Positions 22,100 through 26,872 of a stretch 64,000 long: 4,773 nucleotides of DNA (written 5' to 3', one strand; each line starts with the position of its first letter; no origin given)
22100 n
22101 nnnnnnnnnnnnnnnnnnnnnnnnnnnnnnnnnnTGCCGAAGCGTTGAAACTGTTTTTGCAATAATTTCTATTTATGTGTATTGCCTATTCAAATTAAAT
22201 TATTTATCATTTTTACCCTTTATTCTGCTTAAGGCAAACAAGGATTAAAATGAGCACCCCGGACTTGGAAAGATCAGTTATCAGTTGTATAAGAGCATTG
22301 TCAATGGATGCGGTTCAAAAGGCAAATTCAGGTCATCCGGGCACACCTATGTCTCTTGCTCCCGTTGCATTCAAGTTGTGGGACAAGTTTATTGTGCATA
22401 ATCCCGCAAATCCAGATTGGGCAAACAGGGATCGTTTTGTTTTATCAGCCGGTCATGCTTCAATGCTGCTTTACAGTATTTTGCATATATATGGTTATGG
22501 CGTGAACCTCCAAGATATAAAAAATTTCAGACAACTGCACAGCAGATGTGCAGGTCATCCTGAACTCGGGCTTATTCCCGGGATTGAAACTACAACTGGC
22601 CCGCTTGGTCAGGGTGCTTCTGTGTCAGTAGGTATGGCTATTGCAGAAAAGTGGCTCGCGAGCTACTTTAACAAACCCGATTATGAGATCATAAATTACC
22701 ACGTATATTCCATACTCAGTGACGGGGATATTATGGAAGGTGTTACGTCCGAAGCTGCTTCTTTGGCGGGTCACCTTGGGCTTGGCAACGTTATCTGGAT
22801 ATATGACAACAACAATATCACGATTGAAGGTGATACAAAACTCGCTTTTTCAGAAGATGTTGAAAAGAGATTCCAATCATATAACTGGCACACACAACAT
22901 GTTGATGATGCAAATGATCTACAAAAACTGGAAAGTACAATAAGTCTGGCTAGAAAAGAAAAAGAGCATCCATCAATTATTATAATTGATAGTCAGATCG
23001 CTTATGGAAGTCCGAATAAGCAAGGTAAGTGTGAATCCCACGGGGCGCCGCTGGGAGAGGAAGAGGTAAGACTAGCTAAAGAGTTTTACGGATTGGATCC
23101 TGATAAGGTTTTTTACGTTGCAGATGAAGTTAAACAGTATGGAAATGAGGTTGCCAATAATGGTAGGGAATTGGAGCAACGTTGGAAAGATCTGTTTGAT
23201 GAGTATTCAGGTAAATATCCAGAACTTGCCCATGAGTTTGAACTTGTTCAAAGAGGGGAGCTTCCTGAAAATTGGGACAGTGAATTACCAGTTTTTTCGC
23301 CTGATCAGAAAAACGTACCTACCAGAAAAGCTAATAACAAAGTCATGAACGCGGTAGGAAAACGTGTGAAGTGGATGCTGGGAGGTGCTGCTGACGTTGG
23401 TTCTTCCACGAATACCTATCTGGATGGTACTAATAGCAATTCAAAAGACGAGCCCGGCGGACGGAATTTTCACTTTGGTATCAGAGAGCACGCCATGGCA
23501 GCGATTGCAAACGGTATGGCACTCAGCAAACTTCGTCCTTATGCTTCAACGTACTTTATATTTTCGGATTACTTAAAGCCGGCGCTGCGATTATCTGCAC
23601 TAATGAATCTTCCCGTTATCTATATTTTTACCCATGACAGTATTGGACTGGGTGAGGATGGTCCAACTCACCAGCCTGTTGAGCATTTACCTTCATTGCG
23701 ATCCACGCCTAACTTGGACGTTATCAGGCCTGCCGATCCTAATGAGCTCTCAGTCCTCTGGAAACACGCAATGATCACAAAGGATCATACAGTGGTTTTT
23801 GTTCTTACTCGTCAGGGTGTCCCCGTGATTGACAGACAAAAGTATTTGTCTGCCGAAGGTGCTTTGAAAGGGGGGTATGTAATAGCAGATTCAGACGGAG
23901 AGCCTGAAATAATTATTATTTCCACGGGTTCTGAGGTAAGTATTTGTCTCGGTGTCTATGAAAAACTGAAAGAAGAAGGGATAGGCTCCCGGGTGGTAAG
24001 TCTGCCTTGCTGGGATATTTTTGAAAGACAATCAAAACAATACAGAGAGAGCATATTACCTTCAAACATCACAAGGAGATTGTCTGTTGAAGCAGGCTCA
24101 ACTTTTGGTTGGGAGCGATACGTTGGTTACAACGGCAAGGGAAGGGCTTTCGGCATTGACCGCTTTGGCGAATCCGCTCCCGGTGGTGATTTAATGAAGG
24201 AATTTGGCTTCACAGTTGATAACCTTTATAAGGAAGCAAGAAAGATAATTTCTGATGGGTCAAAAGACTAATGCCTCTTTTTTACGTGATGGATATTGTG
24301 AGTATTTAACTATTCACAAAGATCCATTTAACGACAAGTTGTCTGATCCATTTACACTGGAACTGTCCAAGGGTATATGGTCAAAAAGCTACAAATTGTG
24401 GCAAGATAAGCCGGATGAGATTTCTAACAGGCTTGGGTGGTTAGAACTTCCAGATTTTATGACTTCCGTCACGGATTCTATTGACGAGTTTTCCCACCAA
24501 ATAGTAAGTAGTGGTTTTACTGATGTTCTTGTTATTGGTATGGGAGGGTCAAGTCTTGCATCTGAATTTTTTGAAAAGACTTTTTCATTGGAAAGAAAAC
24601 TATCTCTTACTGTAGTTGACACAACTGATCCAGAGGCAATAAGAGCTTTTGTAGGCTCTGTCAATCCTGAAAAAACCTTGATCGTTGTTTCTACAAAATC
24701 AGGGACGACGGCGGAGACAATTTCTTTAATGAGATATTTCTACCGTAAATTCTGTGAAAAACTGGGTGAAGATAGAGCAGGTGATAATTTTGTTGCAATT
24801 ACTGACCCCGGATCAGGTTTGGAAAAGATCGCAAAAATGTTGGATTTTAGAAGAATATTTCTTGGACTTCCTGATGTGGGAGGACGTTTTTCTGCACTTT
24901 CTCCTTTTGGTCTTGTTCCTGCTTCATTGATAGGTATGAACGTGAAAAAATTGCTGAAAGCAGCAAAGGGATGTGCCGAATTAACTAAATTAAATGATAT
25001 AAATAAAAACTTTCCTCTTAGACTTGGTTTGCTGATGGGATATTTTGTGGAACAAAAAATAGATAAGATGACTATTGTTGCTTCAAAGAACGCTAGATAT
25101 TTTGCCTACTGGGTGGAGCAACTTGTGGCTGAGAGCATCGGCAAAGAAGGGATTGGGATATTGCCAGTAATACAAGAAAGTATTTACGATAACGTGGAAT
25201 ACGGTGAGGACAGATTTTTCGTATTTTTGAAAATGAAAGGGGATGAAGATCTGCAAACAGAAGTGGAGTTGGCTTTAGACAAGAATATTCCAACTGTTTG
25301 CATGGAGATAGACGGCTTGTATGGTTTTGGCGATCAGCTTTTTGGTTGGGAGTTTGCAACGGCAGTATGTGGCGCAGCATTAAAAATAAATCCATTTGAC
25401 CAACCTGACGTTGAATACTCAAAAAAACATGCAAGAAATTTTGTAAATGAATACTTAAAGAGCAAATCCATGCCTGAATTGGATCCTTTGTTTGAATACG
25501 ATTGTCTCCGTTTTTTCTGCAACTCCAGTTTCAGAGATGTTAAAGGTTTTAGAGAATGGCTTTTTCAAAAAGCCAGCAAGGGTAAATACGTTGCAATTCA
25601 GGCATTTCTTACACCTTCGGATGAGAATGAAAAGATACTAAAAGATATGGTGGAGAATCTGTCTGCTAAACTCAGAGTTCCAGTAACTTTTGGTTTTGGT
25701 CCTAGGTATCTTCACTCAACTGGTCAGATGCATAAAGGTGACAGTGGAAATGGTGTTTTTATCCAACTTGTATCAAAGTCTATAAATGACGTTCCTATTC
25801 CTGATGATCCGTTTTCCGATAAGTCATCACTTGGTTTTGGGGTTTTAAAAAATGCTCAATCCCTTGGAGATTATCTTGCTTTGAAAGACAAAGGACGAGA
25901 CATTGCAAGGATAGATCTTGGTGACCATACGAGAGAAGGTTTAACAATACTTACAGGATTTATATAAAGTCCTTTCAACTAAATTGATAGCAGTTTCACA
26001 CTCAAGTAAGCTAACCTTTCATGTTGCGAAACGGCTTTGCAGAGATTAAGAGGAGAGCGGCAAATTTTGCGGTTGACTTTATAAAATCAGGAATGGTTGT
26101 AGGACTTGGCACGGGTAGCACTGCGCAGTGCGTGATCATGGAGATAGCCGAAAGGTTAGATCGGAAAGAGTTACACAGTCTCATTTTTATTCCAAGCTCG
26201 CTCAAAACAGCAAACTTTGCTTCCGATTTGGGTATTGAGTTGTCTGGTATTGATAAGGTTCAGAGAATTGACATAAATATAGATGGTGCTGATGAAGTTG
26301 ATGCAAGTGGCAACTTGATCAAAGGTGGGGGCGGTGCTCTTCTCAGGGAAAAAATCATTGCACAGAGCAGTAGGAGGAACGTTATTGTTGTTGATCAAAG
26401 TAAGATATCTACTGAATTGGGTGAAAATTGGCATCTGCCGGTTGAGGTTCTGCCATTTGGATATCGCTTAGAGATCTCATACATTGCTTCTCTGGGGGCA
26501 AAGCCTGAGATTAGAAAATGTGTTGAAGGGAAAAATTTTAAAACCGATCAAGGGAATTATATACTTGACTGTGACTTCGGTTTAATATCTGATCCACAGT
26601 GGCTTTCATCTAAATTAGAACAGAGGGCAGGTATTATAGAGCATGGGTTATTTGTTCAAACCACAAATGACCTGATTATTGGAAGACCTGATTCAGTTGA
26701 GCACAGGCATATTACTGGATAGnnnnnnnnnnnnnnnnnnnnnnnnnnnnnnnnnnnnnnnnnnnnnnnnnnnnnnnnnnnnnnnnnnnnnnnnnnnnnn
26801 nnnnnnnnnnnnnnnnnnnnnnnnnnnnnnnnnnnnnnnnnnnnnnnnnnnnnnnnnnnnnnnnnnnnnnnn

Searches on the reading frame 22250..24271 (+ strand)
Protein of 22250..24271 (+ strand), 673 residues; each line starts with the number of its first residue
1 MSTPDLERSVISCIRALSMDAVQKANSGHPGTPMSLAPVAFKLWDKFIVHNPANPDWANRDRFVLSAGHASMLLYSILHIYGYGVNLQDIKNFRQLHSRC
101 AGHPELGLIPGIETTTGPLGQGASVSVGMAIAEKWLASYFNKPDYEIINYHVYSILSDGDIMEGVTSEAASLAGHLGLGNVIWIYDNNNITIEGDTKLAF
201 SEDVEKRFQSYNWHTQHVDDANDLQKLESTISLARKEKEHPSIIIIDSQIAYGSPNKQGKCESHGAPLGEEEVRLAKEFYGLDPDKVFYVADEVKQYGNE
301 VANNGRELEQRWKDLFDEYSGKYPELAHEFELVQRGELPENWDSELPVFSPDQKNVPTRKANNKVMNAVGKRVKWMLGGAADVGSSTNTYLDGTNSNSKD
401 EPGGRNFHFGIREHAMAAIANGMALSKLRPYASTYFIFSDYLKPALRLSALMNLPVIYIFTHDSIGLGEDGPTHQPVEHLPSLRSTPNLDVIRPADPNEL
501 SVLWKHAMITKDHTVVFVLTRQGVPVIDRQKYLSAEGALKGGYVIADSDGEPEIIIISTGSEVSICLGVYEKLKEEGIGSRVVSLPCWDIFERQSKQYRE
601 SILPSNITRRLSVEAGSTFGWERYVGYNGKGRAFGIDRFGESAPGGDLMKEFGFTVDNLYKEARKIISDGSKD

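Call 22: search_protein_families(library=pfam, proteins=[window:22250-24271:+], max_evalue=0.00001)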
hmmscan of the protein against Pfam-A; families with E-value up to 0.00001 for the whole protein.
window:22250-24271:+ (673 aa): 4 families
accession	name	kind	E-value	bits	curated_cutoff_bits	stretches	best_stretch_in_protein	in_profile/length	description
PF00456.26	Transketolase_N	-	2.3e-137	457.9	22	1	8-339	3-334/334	Transketolase, thiamine diphosphate binding domain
PF02779.29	Transket_pyr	-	3.9e-50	170.3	27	1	356-524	3-172/174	Transketolase, pyrimidine binding domain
PF22613.1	Transketolase_C_1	-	1.9e-40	138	27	1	541-655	1-113/113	Transketolase-like TK C-terminal domain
PF02780.25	Transketolase_C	-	9.1e-12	45.4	25.9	1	544-658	3-123/124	Transketolase, C-terminal domain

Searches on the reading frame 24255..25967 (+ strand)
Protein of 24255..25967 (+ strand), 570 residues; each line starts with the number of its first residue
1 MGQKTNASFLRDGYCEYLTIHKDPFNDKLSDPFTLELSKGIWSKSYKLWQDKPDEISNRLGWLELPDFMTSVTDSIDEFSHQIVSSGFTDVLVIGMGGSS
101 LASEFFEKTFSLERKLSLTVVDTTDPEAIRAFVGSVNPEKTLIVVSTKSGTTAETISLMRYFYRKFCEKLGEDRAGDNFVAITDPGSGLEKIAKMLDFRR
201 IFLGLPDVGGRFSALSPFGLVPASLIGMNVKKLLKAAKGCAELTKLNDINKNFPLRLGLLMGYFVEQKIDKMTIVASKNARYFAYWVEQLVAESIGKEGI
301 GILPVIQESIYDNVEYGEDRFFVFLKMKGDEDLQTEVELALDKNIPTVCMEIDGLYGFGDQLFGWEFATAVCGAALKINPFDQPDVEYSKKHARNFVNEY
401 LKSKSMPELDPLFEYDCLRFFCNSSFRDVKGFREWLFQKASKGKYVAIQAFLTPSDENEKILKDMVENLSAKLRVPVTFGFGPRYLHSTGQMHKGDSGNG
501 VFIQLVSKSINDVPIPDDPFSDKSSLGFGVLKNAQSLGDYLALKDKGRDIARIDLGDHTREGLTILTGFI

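Call 22: search_protein_families(library=pfam, proteins=[window:24255-25967:+], max_evalue=0.00001)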
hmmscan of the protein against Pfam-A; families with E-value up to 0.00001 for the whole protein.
window:24255-25967:+ (570 aa): 1 family
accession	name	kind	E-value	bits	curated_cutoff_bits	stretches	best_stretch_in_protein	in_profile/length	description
PF00342.24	PGI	-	1.4e-23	83.8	22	1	87-298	95-309/486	Phosphoglucose isomerase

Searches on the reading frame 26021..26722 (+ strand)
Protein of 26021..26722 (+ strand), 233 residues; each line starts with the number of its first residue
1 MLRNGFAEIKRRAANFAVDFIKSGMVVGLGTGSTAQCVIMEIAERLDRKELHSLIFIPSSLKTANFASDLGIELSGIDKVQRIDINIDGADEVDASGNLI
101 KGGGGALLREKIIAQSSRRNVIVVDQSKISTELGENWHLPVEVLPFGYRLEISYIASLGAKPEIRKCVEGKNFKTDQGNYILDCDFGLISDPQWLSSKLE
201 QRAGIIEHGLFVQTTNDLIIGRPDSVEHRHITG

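Call 23: search_protein_families(library=pfam, proteins=[window:26021-26722:+], max_evalue=0.00001)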
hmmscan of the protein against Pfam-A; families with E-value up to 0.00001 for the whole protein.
window:26021-26722:+ (233 aa): 2 families
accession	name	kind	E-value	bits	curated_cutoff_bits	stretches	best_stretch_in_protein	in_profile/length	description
PF06026.20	Rib_5-P_isom_A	-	1.7e-56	191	26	1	56-224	2-172/173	Ribose 5-phosphate isomerase A (phosphoriboisomerase A)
PF00455.28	DeoRC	-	4.3e-08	33.7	31.8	0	8-69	4-59/160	DeoR C terminal sensor domain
